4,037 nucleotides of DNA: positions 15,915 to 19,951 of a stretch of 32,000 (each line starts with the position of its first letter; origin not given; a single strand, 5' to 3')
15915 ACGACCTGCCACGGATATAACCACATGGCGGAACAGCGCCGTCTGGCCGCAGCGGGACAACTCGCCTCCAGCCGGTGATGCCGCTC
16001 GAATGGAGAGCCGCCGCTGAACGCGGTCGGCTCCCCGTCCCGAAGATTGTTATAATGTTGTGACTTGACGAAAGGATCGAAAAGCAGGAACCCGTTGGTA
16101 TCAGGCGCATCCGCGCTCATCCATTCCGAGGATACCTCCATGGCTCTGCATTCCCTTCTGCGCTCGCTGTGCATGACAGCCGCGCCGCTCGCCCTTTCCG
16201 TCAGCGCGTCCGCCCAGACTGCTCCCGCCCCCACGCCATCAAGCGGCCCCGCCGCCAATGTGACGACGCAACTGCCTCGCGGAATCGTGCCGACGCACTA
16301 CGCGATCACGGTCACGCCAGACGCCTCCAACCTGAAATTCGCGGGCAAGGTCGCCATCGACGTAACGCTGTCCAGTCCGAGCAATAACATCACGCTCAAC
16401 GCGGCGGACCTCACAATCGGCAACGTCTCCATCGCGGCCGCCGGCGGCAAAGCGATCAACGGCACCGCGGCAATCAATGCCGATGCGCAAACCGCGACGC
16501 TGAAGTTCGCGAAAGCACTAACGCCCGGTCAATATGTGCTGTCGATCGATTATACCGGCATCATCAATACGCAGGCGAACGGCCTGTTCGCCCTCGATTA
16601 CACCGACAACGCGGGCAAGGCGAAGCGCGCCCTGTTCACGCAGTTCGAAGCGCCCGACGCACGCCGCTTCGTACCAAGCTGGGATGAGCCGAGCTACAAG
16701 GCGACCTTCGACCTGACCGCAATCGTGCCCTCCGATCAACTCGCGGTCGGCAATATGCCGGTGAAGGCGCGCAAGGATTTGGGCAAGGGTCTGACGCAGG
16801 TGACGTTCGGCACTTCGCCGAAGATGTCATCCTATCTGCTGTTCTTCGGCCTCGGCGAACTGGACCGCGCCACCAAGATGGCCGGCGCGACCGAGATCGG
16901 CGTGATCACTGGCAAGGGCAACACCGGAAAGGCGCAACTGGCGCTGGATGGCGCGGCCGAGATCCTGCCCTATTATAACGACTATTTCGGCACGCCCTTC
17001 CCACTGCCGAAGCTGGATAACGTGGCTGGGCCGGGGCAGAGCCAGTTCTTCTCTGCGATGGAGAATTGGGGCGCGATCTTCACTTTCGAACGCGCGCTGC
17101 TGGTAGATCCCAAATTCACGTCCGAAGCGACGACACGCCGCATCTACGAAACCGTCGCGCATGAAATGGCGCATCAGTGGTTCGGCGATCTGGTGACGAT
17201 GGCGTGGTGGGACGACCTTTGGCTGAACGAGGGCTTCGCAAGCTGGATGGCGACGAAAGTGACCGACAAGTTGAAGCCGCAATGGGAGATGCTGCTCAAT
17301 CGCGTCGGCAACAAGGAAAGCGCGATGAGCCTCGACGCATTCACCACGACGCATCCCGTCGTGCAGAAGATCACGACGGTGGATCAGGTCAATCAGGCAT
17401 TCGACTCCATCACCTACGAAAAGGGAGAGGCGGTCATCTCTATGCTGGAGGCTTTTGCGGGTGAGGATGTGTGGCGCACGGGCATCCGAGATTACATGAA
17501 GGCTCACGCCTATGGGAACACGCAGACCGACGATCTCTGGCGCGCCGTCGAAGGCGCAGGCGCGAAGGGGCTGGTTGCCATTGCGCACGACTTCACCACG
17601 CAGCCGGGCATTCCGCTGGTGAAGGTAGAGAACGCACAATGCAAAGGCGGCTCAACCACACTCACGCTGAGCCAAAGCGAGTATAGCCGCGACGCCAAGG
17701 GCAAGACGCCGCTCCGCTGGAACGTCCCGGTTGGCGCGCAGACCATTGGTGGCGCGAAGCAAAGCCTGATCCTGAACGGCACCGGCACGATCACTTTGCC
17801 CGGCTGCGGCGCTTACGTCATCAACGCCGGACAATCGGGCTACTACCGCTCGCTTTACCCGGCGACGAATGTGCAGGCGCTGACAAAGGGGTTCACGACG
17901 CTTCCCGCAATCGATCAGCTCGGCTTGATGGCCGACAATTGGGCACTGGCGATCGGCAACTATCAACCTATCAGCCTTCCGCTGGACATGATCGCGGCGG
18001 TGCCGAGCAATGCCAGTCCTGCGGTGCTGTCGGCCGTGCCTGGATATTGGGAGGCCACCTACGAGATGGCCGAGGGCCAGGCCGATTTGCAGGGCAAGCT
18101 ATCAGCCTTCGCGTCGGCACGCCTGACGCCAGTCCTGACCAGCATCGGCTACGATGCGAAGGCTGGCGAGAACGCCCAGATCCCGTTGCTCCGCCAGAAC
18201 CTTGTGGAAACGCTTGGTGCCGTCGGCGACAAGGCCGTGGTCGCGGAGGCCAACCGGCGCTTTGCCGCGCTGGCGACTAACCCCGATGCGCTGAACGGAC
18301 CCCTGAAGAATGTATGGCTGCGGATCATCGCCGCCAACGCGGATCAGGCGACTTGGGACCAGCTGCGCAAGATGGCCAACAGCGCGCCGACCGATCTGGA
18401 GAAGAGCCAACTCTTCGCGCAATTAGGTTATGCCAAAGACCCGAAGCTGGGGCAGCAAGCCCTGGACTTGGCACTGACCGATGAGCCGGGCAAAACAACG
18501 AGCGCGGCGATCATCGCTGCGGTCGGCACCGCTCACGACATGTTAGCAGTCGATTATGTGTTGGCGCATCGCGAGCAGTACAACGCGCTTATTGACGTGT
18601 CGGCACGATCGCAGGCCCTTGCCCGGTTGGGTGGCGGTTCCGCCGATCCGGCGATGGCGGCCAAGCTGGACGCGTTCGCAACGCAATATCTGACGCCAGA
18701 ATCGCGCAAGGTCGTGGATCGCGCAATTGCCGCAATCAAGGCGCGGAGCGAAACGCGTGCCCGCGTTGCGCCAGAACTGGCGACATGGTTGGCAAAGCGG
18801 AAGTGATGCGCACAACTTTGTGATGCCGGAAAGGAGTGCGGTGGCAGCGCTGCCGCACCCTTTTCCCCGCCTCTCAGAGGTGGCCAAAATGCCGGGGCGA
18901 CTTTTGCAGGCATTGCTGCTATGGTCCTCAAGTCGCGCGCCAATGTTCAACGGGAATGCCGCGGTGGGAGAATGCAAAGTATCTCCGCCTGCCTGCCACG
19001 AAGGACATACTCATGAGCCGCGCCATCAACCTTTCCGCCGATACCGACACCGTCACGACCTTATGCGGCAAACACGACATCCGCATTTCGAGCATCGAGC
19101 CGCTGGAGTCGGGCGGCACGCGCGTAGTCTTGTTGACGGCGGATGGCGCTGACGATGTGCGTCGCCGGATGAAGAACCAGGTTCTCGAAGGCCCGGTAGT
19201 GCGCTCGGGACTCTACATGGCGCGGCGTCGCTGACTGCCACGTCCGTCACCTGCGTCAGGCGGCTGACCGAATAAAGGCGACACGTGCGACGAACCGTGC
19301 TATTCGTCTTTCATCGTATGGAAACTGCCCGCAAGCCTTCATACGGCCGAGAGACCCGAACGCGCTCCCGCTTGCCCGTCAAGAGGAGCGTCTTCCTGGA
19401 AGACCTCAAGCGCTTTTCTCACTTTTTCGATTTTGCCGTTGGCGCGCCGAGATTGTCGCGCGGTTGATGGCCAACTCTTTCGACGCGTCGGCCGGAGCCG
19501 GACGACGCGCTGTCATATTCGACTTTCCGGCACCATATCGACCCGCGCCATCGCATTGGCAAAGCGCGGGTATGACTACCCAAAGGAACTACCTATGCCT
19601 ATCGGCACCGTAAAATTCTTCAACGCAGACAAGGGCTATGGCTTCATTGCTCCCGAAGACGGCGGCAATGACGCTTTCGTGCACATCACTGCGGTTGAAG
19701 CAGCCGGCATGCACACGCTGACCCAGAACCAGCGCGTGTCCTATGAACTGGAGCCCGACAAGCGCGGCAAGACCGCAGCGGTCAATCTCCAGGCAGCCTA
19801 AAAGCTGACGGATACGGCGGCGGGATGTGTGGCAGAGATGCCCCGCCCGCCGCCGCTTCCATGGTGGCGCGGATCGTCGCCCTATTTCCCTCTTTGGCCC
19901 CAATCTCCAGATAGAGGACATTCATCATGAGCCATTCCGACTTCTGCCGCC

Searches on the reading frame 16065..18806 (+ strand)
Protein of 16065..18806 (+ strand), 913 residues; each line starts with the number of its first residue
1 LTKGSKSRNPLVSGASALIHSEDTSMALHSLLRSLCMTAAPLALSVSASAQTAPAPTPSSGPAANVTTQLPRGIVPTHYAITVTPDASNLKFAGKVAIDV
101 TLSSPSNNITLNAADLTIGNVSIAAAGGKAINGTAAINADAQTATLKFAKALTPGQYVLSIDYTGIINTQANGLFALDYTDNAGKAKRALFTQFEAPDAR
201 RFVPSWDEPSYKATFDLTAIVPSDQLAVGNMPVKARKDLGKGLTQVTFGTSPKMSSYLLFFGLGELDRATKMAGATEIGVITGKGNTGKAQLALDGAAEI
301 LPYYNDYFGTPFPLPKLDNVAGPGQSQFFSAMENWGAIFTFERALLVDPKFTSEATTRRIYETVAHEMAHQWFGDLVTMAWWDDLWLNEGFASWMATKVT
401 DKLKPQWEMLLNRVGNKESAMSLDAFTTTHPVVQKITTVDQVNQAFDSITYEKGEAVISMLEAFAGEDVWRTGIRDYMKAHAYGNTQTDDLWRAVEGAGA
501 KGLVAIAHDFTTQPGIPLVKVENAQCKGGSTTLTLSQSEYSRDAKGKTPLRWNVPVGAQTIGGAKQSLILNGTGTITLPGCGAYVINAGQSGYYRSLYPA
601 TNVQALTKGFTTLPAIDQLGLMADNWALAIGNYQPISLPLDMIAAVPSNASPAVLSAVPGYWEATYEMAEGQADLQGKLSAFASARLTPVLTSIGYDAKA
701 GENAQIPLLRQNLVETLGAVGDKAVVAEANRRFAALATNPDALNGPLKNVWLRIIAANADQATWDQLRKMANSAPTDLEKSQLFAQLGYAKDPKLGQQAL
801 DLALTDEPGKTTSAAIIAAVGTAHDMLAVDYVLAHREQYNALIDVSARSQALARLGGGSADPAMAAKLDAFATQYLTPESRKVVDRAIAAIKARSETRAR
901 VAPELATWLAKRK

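Call 67: search_protein_families(library=pfam, proteins=[window:16065-18806:+], max_evalue=0.001)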
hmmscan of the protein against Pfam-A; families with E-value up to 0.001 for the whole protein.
window:16065-18806:+ (913 aa): 3 families
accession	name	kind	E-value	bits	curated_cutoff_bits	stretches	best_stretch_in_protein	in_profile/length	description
PF01433.26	Peptidase_M1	-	8.2e-72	241.8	27.7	1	293-506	2-214/218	Peptidase family M1 domain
PF17900.6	Peptidase_M1_N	-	1.4e-46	159.4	25.8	1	75-258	1-186/186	Peptidase M1 N-terminal domain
PF11838.14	ERAP1_C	-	3.5e-46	158.5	38.2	1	584-892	2-317/318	ERAP1-like C-terminal domain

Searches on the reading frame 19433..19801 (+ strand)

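Call 87: search_protein_families(library=pfam, proteins=[window:19433-19801:+], max_evalue=0.001)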
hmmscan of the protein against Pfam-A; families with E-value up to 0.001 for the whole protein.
window:19433-19801:+ (122 aa): 1 family
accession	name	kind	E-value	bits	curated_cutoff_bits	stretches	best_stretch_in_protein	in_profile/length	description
PF00313.28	CSD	-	5.1e-20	71.5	27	1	58-116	3-61/66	'Cold-shock' DNA-binding domain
